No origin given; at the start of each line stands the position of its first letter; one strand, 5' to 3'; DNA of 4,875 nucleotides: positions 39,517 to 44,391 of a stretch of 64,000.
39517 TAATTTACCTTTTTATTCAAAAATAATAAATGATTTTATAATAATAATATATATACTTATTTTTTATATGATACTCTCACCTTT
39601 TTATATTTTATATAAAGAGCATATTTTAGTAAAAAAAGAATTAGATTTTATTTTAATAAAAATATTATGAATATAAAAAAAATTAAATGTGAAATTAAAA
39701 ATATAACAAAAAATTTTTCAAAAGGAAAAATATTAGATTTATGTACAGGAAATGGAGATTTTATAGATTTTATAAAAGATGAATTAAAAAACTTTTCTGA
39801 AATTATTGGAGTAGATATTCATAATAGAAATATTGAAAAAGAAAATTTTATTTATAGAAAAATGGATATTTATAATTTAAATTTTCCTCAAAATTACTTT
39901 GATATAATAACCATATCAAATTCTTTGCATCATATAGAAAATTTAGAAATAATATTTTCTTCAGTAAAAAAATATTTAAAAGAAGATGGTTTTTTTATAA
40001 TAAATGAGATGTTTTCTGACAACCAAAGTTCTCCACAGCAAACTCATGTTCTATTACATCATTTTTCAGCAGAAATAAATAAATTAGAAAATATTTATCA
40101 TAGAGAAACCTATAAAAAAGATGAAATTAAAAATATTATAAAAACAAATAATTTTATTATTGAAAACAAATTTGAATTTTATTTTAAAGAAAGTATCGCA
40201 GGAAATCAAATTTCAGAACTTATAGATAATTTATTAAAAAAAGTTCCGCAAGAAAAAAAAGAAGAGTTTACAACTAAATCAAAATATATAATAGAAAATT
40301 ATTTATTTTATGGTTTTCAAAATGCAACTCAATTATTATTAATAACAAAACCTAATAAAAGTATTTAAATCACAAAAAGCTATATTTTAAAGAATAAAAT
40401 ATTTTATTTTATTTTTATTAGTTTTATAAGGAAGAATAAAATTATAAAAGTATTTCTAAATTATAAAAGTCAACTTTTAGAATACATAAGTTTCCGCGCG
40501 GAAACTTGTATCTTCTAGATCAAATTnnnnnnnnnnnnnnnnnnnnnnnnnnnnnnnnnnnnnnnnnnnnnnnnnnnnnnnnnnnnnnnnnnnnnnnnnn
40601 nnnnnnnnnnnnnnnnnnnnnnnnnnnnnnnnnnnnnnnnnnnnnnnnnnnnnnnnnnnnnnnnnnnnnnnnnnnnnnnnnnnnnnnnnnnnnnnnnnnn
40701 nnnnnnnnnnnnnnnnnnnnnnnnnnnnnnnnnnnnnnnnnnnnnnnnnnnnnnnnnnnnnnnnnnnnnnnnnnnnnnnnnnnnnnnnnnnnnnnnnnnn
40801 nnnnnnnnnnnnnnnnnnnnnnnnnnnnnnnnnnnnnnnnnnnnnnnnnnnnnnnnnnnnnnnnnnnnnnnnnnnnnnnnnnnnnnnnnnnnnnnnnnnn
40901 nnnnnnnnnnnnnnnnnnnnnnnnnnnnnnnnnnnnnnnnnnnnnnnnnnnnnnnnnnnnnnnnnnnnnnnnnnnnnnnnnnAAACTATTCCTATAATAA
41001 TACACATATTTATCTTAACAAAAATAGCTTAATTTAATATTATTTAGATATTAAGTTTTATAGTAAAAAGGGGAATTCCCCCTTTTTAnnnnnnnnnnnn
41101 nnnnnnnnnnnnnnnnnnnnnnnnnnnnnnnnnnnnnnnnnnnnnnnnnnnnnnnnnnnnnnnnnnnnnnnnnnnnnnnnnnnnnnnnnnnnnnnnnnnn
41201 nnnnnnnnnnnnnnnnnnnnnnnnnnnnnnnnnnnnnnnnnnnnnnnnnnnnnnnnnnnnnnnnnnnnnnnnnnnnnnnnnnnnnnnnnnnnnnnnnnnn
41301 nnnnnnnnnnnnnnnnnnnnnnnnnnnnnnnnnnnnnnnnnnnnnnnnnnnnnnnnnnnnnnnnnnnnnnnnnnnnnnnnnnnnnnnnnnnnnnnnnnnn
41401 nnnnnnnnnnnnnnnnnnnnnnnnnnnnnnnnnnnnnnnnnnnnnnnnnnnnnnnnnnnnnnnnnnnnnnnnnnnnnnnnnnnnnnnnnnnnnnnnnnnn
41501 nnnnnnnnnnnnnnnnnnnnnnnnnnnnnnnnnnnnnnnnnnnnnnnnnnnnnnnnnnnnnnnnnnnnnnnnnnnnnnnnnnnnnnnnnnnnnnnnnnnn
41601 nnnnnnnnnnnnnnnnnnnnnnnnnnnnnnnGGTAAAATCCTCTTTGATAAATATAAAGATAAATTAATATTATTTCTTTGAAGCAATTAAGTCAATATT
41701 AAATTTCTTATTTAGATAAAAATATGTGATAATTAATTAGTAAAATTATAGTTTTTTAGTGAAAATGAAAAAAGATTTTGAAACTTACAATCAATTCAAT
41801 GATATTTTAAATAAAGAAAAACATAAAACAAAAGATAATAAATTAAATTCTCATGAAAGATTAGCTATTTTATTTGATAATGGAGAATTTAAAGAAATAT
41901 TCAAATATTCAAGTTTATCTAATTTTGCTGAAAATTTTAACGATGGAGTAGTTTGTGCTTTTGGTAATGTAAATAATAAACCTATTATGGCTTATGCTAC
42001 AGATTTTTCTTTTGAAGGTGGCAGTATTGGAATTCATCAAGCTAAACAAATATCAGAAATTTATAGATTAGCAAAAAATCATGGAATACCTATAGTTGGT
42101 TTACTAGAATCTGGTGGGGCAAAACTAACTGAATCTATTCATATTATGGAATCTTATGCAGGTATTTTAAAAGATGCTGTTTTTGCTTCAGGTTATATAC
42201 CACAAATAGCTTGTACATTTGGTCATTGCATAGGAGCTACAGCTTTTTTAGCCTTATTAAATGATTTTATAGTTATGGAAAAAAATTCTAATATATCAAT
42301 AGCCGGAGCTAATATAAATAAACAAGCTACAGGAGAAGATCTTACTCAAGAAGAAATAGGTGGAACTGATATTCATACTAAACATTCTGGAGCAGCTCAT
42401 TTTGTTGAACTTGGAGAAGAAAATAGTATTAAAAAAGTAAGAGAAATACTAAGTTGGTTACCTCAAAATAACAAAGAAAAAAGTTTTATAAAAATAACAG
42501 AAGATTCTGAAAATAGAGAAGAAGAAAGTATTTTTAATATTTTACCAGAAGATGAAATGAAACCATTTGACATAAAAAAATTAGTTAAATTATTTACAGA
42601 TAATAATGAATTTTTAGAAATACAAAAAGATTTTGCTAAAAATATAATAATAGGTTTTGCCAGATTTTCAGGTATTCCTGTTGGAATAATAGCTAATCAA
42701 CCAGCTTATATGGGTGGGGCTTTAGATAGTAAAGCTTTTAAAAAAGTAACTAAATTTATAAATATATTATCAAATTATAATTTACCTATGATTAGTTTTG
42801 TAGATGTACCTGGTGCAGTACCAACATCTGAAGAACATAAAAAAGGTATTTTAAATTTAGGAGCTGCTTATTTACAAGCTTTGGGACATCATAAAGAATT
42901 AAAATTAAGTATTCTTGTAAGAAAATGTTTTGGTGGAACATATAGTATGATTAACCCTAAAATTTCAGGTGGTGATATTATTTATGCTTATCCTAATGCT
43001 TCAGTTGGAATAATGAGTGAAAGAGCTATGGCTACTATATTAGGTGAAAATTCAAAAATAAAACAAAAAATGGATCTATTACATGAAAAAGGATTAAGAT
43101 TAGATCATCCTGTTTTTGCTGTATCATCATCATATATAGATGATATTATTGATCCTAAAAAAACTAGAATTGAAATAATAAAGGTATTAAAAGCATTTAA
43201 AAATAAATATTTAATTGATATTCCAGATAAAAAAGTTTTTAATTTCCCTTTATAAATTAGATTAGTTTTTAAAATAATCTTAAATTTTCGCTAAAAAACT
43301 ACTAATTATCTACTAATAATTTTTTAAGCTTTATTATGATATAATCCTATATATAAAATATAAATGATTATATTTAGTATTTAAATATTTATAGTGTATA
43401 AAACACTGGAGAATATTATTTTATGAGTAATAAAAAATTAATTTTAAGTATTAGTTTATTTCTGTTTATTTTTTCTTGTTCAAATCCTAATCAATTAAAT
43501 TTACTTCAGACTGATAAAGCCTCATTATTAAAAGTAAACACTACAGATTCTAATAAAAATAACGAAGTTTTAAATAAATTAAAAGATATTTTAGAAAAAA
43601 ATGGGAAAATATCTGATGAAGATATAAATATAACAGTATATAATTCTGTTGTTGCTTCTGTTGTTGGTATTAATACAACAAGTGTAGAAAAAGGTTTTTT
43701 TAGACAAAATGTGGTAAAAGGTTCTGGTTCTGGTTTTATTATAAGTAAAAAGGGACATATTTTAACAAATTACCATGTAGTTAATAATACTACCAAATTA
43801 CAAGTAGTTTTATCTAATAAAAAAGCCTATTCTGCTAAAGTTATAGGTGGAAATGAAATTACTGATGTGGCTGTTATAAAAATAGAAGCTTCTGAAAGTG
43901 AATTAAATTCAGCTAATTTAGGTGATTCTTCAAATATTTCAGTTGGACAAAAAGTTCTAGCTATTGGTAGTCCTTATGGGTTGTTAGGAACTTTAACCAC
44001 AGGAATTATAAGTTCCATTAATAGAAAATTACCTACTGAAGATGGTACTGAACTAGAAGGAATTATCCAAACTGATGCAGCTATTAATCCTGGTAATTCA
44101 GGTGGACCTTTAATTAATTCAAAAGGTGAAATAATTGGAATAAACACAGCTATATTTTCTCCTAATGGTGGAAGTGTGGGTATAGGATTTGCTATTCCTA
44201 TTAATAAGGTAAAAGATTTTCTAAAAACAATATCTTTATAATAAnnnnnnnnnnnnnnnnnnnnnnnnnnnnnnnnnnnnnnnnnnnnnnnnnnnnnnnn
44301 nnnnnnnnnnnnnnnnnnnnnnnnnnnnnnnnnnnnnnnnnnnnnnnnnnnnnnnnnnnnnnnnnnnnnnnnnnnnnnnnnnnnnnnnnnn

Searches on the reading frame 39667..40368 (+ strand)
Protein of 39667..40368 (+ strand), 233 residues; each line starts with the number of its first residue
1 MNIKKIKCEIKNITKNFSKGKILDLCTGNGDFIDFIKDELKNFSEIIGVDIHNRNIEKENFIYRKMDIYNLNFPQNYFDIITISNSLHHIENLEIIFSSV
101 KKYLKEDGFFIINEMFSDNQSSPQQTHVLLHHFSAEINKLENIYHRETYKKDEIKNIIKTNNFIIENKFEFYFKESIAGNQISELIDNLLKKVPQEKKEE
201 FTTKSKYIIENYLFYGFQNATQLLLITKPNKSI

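Call 9: search_protein_families(library=pfam, proteins=[window:39667-40368:+])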
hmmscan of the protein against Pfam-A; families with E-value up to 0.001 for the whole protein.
window:39667-40368:+ (233 aa): 7 families
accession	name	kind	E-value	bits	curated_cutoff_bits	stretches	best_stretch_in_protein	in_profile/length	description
PF13489.12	Methyltransf_23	-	4e-17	62.9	27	1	14-163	18-159/164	Methyltransferase domain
PF13847.12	Methyltransf_31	-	4.7e-13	49.5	27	1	18-159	3-142/145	Methyltransferase domain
PF08241.18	Methyltransf_11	-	1.1e-12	48.9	21.2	1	23-112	1-95/95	Methyltransferase domain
PF13649.12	Methyltransf_25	-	5.7e-11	43.4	27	1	22-108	1-97/97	Methyltransferase domain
PF08242.18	Methyltransf_12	-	7.2e-10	39.9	30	1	23-110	1-98/98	Methyltransferase domain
PF01209.24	Ubie_methyltran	-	9.3e-06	25.6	20.1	1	10-115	39-154/233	ubiE/COQ5 methyltransferase family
PF01728.25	FtsJ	-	0.00042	20.7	24.1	1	15-76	17-83/181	FtsJ-like methyltransferase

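Call 23: find_encoding_contigs(protein=window:39667-40368:+, flank=10000, max_places=5)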
Protein window:39667-40368:+ (233 aa): 1 contig read that carries it; 1 place shown.
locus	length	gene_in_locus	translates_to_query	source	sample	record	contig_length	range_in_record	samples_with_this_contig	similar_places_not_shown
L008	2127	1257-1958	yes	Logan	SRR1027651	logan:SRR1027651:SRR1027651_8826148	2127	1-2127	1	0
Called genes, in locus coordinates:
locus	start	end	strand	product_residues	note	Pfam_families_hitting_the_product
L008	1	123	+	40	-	?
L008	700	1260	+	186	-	-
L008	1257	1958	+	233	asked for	PF01209:Ubie_methyltran (faint), PF13489:Methyltransf_23, PF13649:Methyltransf_25, PF13847:Methyltransf_31, PF08241:Methyltransf_11, PF08242:Methyltransf_12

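Call 46: search_protein_families(library=pfam, max_evalue=0.1, proteins=[L008:700-1260:+, L008:1-123:+])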
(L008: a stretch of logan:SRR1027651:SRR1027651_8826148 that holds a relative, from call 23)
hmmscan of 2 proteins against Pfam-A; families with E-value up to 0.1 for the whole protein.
L008:700-1260:+ (186 aa): 0 families

L008:1-123:+ (40 aa): 0 families

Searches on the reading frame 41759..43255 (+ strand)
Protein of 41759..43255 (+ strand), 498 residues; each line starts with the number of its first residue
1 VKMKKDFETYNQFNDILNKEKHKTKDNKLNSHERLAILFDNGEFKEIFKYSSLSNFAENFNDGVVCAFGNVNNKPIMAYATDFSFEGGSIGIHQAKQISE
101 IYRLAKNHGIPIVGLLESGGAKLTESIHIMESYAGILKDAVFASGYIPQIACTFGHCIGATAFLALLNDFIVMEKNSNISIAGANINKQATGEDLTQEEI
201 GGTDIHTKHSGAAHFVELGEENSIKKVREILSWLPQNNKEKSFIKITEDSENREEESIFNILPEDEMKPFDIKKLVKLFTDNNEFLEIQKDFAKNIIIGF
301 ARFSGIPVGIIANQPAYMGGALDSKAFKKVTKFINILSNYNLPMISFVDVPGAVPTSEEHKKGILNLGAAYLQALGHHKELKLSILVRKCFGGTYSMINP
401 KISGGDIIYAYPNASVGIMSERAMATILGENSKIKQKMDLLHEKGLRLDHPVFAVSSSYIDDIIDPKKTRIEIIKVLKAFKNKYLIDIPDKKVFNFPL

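Call 9: search_protein_families(library=pfam, proteins=[window:41759-43255:+])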
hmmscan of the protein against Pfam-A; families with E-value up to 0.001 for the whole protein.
window:41759-43255:+ (498 aa): 2 families
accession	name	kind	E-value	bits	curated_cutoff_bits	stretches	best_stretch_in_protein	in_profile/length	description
PF01039.27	Carboxyl_trans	-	3.2e-102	343.1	22.3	1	25-492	4-489/493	Carboxyl transferase domain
PF03255.19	ACCA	-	1.6e-05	24.6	23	1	294-436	92-238/310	Acetyl co-enzyme A carboxylase carboxyltransferase-like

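Call 21: find_encoding_contigs(protein=window:41759-43255:+, flank=10000, max_places=5)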
Protein window:41759-43255:+ (498 aa): no gene with exactly this product is on record in the collection.

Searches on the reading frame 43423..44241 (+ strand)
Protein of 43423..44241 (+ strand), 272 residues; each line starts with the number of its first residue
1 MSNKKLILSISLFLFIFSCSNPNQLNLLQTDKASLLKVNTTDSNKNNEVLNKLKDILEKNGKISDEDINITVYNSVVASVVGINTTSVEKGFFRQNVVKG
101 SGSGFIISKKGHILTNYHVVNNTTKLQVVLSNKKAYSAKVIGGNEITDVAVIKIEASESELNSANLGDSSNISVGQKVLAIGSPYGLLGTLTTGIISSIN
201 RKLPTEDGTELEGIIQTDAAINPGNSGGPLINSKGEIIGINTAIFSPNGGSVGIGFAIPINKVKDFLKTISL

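Call 9: search_protein_families(library=pfam, proteins=[window:43423-44241:+])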
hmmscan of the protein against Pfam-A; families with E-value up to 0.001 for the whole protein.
window:43423-44241:+ (272 aa): 3 families
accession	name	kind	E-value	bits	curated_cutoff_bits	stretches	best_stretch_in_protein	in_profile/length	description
PF13365.12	Trypsin_2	-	8.7e-34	117.8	27.6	1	102-240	1-144/144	Trypsin-like peptidase domain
PF00089.32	Trypsin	-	9.2e-23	81.6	20.6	1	101-266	21-219/220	Trypsin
PF10459.15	Peptidase_S46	-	0.00046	19.4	22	0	218-241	627-650/698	Peptidase S46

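Call 55: find_encoding_contigs(protein=window:43423-44241:+, flank=10000, max_places=6)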
Protein window:43423-44241:+ (272 aa): 1 contig read that carries it; 1 place shown.
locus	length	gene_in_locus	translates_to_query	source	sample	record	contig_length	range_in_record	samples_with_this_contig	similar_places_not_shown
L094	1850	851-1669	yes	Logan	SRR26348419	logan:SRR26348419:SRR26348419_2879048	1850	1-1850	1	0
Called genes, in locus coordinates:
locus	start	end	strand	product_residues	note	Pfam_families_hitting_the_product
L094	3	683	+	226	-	?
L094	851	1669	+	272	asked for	PF00089:Trypsin, PF13365:Trypsin_2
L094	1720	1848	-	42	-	?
